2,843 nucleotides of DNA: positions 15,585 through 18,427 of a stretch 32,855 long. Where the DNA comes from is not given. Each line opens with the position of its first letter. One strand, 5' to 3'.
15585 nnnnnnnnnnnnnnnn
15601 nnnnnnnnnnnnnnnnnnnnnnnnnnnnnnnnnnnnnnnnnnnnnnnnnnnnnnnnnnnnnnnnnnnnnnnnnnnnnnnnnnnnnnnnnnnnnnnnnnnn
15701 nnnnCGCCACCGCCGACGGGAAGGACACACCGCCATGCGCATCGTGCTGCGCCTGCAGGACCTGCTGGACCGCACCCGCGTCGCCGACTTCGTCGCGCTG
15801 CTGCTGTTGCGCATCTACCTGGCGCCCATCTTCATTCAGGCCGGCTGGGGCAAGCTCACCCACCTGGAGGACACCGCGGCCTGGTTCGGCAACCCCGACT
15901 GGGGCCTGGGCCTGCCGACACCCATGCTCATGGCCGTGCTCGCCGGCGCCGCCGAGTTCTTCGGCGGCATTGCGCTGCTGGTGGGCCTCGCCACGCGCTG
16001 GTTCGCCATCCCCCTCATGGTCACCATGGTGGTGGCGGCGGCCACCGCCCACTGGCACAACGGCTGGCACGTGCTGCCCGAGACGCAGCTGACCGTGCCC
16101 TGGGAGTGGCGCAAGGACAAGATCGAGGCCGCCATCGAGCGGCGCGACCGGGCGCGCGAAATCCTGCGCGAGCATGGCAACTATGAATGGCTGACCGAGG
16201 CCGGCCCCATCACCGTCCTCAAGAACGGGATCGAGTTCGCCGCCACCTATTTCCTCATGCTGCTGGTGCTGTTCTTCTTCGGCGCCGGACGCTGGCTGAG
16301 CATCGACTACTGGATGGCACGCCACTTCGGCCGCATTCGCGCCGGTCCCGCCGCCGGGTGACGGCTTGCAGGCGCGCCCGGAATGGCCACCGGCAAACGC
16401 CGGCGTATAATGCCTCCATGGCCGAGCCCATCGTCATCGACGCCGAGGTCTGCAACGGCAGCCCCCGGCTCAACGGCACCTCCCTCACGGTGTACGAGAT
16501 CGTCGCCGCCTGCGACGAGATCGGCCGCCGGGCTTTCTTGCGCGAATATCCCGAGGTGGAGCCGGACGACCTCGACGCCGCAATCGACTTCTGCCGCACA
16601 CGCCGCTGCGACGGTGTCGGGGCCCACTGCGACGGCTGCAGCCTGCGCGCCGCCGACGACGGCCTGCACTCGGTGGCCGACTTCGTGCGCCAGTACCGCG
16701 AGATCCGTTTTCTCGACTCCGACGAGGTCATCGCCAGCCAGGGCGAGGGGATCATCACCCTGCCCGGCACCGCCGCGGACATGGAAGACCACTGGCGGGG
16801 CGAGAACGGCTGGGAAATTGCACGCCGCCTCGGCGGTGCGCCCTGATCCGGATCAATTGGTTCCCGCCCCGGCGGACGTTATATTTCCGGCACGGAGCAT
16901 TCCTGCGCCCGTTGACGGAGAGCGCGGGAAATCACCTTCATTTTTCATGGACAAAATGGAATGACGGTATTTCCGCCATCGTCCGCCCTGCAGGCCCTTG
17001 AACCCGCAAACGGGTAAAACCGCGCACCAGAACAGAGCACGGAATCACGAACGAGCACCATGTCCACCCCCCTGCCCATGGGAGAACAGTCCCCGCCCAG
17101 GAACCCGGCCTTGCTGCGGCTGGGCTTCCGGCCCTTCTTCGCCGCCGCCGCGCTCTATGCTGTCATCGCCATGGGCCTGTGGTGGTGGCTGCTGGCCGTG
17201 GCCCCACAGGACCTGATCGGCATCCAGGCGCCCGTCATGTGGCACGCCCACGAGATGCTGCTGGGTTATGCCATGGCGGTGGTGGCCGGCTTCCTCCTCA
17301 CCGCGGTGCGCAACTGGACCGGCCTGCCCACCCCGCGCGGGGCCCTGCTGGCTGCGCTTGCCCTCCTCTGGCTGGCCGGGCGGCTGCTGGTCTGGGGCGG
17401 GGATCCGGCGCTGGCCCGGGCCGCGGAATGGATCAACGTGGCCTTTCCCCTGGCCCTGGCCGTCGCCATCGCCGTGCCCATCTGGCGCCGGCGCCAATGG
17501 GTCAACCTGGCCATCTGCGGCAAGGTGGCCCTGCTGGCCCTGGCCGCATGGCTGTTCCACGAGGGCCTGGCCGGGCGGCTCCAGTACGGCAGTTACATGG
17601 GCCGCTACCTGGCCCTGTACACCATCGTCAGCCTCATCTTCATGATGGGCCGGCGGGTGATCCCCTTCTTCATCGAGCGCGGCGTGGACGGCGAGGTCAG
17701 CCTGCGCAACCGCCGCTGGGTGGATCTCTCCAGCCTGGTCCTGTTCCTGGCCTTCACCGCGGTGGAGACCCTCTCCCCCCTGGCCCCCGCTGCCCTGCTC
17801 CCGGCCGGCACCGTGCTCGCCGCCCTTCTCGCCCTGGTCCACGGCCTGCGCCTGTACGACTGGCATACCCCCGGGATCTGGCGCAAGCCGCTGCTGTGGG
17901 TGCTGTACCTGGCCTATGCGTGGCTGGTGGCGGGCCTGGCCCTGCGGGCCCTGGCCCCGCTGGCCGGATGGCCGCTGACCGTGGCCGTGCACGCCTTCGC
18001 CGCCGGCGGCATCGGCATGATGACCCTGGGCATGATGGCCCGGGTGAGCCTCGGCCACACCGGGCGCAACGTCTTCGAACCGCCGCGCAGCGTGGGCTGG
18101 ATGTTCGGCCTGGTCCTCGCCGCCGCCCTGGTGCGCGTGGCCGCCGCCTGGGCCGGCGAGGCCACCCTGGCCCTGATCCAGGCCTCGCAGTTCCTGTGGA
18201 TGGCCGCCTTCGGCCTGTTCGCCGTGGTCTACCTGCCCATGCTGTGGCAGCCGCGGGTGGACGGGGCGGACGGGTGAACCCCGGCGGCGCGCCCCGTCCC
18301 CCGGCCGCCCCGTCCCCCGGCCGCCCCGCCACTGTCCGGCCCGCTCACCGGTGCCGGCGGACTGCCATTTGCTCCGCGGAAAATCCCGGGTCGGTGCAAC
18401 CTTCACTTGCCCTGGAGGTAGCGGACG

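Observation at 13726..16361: Four-gene MNIO (DUF692) RiPP-metallophore cluster with an EGxCG-repeat, Sec-exported precursor (hvfABC + DoxX type)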

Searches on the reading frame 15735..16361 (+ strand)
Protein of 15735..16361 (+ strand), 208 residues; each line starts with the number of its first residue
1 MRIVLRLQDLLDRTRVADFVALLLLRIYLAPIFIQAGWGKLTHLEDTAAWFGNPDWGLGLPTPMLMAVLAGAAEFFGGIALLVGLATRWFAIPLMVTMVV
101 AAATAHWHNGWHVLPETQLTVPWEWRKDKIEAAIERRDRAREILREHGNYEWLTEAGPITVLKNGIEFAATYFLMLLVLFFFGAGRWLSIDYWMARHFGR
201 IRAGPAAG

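Call 3: search_protein_families(library=pfam, proteins=[window:15735-16361:+], max_evalue=0.01)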
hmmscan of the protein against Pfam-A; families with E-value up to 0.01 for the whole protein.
window:15735-16361:+ (208 aa): 3 families
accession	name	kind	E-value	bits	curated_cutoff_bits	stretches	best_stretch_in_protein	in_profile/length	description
PF07681.17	DoxX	-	1.6e-24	86.7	23.6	1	21-107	1-85/85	DoxX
PF07291.16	MauE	-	3e-05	24.7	27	1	21-103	4-85/128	Methylamine utilisation protein MauE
PF04173.18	DoxD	-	0.00036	20.9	22.7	0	68-109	69-110/167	TQO small subunit DoxD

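Call 4: search_protein_families(library=ncbifam, proteins=[window:15735-16361:+], max_evalue=0.01)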
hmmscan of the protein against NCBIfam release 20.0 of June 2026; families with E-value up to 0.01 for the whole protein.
window:15735-16361:+ (208 aa): 2 families
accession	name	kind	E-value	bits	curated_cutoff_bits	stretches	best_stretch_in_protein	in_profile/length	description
NF050144.1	matur_HvfX_fam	equivalog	6.6e-66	221.5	80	1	19-194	1-164/165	HvfX family Cu-binding RiPP maturation protein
NF045576.1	BT_3928_fam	equivalog_domain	0.00065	18.9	250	1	51-101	35-85/358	BT_3928 family protein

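Call 27: search_solved_structures(query=window:15735-16361:+, max_evalue=1)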
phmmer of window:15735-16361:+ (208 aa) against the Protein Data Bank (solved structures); distinct sequences matched with E-value up to 1: 0.

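Call 48: find_homologous_proteins(query=window:15735-16361:+, max_evalue=0.00001)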
Query window:15735-16361:+ (208 aa): 6578 proteins with E <= 0.00001 among 8000 candidates; the best 120 are listed.
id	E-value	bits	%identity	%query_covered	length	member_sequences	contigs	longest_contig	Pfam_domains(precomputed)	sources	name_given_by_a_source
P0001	1.7e-135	468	100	100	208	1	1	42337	PF07681.18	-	-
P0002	3.0e-100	352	75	96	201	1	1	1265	PF07681.18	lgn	-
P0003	1.7e-98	347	75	95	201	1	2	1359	PF07291.17,PF07681.18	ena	-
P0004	5.8e-98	345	74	90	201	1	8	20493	PF07681.18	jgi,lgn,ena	-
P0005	6.0e-98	345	72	96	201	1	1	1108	PF07681.18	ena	-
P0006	1.1e-97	344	74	96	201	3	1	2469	PF07681.18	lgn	-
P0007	3.3e-97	342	75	90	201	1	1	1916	PF07681.18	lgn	-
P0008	5.1e-96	338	72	95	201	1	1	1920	PF07681.18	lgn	-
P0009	5.0e-95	335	76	96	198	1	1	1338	PF07291.17,PF07681.18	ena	-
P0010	5.3e-95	335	72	94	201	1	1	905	PF07681.18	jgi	jgi:uncharacterized membrane protein YphA (DoxX/SURF4 family)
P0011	1.8e-94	333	72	95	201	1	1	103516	PF07681.18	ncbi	-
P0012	3.2e-94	333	73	95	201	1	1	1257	PF07681.18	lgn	-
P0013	1.4e-93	331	73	94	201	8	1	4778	PF07681.18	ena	-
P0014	2.2e-93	330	72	95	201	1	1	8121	PF07681.18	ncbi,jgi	-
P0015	7.5e-93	328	73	96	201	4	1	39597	PF07681.18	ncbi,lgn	-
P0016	9.4e-93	328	69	96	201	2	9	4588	PF07681.18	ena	-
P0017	1.0e-92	328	69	96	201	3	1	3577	PF07681.18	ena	-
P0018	1.0e-92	328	73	96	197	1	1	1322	PF07681.18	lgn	-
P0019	1.5e-92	327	72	94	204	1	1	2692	PF07681.18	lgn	-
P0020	1.7e-92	327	70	94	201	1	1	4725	PF07681.18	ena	-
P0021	2.5e-92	326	75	95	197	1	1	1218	PF07291.17,PF07681.18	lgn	-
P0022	2.5e-92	326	73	96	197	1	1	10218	PF07681.18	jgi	-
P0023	3.5e-92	326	72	98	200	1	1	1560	PF07291.17,PF07681.18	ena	-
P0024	8.5e-92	325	71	98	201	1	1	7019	PF07291.17,PF07681.18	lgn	-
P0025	8.7e-92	325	70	96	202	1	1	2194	PF07681.18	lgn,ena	-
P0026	8.7e-92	325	73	96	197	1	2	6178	PF07681.18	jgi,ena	-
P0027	9.3e-92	325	72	96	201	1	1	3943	PF07291.17,PF07681.18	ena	-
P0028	1.0e-91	324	74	94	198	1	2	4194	PF07291.17,PF07681.18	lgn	-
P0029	1.0e-91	324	73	94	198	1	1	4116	PF07291.17,PF07681.18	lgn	-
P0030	1.1e-91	324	70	96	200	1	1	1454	PF07681.18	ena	-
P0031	1.2e-91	324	72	94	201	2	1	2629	PF07291.17,PF07681.18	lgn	-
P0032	1.3e-91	324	74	95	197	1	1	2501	PF07291.17,PF07681.18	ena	-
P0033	2.3e-91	323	72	96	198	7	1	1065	PF07291.17,PF07681.18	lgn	-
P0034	2.6e-91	323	74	94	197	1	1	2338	PF07681.18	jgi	-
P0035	4.2e-91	322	73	96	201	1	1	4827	PF07681.18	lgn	-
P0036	4.6e-91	322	68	96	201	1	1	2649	PF07681.18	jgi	-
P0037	5.2e-91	322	73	96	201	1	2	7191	PF07291.17,PF07681.18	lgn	-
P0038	9.4e-91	321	73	95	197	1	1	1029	PF07681.18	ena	-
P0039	9.5e-91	321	72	96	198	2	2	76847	PF07681.18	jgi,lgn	-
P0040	1.4e-90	321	71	96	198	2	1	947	PF07681.18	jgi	jgi:putative oxidoreductase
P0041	2.0e-90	320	72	94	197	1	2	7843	PF07681.18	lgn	-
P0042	2.1e-90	320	73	94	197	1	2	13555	PF07681.18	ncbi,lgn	ncbi:MAG: DoxX family protein [Thiohalophilus sp.]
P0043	2.1e-90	320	73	95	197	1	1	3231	PF07681.18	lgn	-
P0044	2.2e-90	320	74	96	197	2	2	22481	PF07681.18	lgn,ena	-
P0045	2.8e-90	320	72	95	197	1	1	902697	PF07681.18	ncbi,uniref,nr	ncbi:DoxX family protein [Thiohalophilus sp.]|uniref:HvfX family Cu-binding RiPP maturation protein 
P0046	3.0e-90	320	73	94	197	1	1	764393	PF07681.18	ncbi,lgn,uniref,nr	ncbi:HvfX family Cu-binding RiPP maturation protein [Thiohalophilus thiocyanatoxydans]|uniref:DoxX-l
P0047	3.3e-90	319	73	94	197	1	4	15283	PF07681.18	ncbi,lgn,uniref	ncbi:DoxX family protein [Thiohalophilus sp.]|uniref:HvfX family Cu-binding RiPP maturation protein 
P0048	3.7e-90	319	72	95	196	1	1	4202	PF07681.18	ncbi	-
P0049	5.2e-90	319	73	93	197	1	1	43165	PF07681.18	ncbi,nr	ncbi:MAG: DoxX family protein [Pseudomonadota bacterium]|nr:DoxX family protein [Pseudomonadota bact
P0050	5.6e-90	319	72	94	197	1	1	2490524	PF07681.18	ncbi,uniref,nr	ncbi:DoxX family protein [Thiohalophilus sp.]|uniref:HvfX family Cu-binding RiPP maturation protein 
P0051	6.8e-90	318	72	90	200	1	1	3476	PF07681.18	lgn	-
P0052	7.1e-90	318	71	96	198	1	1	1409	PF07291.17,PF07681.18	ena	-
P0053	9.9e-90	318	71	96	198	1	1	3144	PF07291.17,PF07681.18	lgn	-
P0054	1.2e-89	318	72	96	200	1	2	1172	PF07291.17,PF07681.18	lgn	-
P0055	1.4e-89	317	70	96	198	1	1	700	PF07291.17,PF07681.18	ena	-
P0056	2.0e-89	317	69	95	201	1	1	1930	PF07681.18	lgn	-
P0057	3.8e-89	316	71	94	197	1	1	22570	PF07681.18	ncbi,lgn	-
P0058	4.3e-89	316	72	94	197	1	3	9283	PF07681.18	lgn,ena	-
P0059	5.6e-89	315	72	97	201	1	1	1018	PF07681.18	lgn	-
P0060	5.8e-89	315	72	96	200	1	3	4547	PF07681.18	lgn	-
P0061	1.4e-88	314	70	90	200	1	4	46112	PF07681.18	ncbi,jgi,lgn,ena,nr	ncbi:MAG: hypothetical protein AMS22_01105 [Thiotrichales bacterium SG8_50]|nr:MAG: hypothetical pro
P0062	1.8e-88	314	71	96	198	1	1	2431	PF07291.17,PF07681.18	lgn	-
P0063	2.0e-88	314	72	96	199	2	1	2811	PF07681.18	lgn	-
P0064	5.3e-88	312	70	96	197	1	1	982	PF07681.18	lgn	-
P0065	5.7e-88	312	71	90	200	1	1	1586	PF07681.18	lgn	-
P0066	2.0e-87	310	71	96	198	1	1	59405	PF07291.17,PF07681.18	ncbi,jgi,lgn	-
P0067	3.5e-87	310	70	93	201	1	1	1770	PF07681.18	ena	-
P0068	6.0e-87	309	70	96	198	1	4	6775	PF07291.17,PF07681.18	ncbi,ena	-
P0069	9.0e-87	308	70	95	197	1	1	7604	PF07681.18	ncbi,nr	ncbi:MAG: DoxX family protein [Gammaproteobacteria bacterium]|nr:DoxX family protein [Gammaproteobac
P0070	9.4e-87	308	70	95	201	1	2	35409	PF07681.18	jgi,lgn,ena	-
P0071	2.5e-86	307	72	94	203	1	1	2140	PF07681.18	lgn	-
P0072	3.4e-86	306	69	96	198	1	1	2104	PF07291.17,PF07681.18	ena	-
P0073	4.1e-86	306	69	96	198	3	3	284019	PF07681.18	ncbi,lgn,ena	-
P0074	4.9e-86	306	69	96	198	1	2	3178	PF07291.17,PF07681.18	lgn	-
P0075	5.1e-86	306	69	96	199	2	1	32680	PF07681.18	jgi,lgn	-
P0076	6.5e-86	305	70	95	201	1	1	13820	PF07291.17,PF07681.18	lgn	-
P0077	7.3e-86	305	68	95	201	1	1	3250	PF07291.17,PF07681.18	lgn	-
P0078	9.1e-86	305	68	94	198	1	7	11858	PF07681.18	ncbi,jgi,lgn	ncbi:MAG: DoxX family protein [Thioalkalispiraceae bacterium]|jgi:uncharacterized membrane protein Y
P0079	1.2e-85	305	69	95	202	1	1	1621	PF07681.18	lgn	-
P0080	1.2e-85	305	70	94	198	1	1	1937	PF07681.18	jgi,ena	-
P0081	1.3e-85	304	69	95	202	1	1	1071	PF07681.18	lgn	-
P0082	4.4e-85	303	70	98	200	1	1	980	PF07291.17,PF13564.12,PF07681.18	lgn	-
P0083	4.5e-85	303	71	96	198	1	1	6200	PF07291.17,PF07681.18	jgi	jgi:uncharacterized membrane protein YphA (DoxX/SURF4 family)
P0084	5.3e-85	302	70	95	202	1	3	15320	PF07291.17,PF07681.18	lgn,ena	-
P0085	1.6e-84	301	68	95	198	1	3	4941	PF07681.18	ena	-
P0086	1.7e-84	301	69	95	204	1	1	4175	PF07291.17,PF07681.18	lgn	-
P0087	1.7e-84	301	67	94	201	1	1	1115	PF07291.17,PF07681.18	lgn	-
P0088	2.1e-84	301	68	95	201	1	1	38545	PF07291.17,PF07681.18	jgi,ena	-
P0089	2.6e-84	300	69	94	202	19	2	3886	PF07681.18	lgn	-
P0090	2.7e-84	300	69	95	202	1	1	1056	PF07681.18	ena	-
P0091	3.3e-84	300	69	95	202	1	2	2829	PF07681.18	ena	-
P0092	3.4e-84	300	69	95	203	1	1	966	PF07291.17,PF07681.18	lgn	-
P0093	4.0e-84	300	70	90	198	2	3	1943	PF07291.17,PF07681.18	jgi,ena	-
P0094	4.1e-84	300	68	96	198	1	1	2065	PF07681.18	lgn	-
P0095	4.1e-84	300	65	96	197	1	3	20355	PF07681.18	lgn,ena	-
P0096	4.2e-84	300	68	94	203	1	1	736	PF07291.17,PF07681.18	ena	-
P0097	7.7e-84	299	67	95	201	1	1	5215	PF07681.18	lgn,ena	-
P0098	9.3e-84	298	70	96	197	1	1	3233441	PF07291.17,PF13564.12,PF07681.18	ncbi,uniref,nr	ncbi:uncharacterized protein FOKN1_0960 [Thiohalobacter thiocyanaticus]|uniref:DoxX family protein n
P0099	1.1e-83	298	69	94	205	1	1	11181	PF07681.18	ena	-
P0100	1.1e-83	298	68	94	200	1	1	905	PF04173.19,PF07681.18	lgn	-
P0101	1.6e-83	298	66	96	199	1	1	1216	PF13564.12,PF07681.18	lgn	-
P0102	2.0e-83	297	66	96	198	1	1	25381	PF07291.17,PF07681.18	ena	-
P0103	2.5e-83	297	69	95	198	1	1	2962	PF07681.18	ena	-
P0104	3.8e-83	296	66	96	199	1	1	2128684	PF07681.18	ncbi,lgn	-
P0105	4.5e-83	296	67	95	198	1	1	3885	PF07681.18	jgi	jgi:uncharacterized membrane protein YphA (DoxX/SURF4 family)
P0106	4.5e-83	296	69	96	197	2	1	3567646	PF07291.17,PF13564.12,PF07681.18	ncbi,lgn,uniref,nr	ncbi:hypothetical protein TspCOW1_17000 [Thiohalobacter sp. COW1]|uniref:HvfX family Cu-binding RiPP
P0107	5.2e-83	296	70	94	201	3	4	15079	PF07681.18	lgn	-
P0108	6.3e-83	296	67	95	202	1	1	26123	PF07681.18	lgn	-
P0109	6.9e-83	296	66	95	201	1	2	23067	PF07681.18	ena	-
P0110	7.3e-83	295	68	95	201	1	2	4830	PF07291.17,PF07681.18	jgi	jgi:uncharacterized membrane protein YphA (DoxX/SURF4 family)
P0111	8.2e-83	295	67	95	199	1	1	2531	PF07291.17,PF07681.18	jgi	-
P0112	8.2e-83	295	68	94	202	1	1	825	PF07681.18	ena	-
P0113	9.7e-83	295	66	96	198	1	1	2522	PF07681.18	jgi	-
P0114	1.1e-82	295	66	96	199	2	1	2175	PF13564.12,PF07681.18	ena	-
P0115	1.1e-82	295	67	94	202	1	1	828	PF07291.17,PF07681.18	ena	-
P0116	1.2e-82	295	69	93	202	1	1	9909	PF07681.18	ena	-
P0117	1.2e-82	295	67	90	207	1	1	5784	PF07681.18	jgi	jgi:putative oxidoreductase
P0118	1.7e-82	294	71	91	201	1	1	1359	PF07291.17,PF07681.18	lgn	-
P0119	1.8e-82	294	66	95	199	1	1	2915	PF07681.18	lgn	-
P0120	1.9e-82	294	65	97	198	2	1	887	PF07681.18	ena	-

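Call 59: predict_structure(alignment_id=A1)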
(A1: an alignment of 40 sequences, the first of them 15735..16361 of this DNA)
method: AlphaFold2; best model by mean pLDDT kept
length: 208 residues; sequences in the alignment: 40
mean_pLDDT: 67.2   pTM: 0.48
mean pLDDT of the five models: 67.2, 66.3, 64.6, 59.2, 56.8
residues with pLDDT >= 90: 17; 70-90: 70; 50-70: 96; < 50: 25
segments of 3 or more residues with pLDDT < 50: 110-126, 203-208
pLDDT, mean of each block of 10 residues (from residue 1): 75 65 78 90 91 82 90 86 63 64 57 38 46 70 70 62 55 61 57 62 46
secondary structure, 60 per line:
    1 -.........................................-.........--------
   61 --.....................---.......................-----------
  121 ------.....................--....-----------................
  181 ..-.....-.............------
elements in order: H2-42 H44-52 H63-83 H87-109 H127-147 H150-153 H165-182 H184-188 H190-202

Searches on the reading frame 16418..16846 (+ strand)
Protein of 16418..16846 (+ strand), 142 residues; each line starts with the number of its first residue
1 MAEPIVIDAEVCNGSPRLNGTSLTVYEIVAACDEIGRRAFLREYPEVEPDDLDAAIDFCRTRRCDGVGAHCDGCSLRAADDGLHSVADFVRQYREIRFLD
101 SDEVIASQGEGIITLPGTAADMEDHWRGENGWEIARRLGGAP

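Call 3: search_protein_families(library=pfam, proteins=[window:16418-16846:+], max_evalue=0.01)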
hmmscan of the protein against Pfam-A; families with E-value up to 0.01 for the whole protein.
window:16418-16846:+ (142 aa): 1 family
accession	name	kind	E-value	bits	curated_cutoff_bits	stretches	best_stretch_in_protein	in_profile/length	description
PF04255.20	DUF433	-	2.3e-09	37.4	23.6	1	5-59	1-56/56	Protein of unknown function (DUF433)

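Call 4: search_protein_families(library=ncbifam, proteins=[window:16418-16846:+], max_evalue=0.01)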
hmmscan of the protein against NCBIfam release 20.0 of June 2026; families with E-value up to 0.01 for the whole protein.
window:16418-16846:+ (142 aa): 0 families

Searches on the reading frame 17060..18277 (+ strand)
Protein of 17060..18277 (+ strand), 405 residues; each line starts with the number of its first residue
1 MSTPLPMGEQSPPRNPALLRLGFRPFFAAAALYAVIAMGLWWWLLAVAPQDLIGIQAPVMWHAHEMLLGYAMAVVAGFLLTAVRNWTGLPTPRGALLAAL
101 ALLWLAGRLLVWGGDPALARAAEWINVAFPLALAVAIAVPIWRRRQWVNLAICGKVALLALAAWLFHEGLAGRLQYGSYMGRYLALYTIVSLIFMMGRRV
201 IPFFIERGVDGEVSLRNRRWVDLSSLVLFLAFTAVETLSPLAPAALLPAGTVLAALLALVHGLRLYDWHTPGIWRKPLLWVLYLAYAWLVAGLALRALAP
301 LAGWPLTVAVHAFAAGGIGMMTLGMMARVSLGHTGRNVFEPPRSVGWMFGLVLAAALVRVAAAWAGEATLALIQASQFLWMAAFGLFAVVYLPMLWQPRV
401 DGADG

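Call 3: search_protein_families(library=pfam, proteins=[window:17060-18277:+], max_evalue=0.01)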
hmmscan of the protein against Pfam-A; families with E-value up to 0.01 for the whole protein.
window:17060-18277:+ (405 aa): 1 family
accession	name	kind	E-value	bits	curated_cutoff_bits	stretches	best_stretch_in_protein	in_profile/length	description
PF05940.17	NnrS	-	6.1e-105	352.1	28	1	17-399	1-371/371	NnrS protein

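Call 4: search_protein_families(library=ncbifam, proteins=[window:17060-18277:+], max_evalue=0.01)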
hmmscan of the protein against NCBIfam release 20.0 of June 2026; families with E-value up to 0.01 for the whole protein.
window:17060-18277:+ (405 aa): 0 families
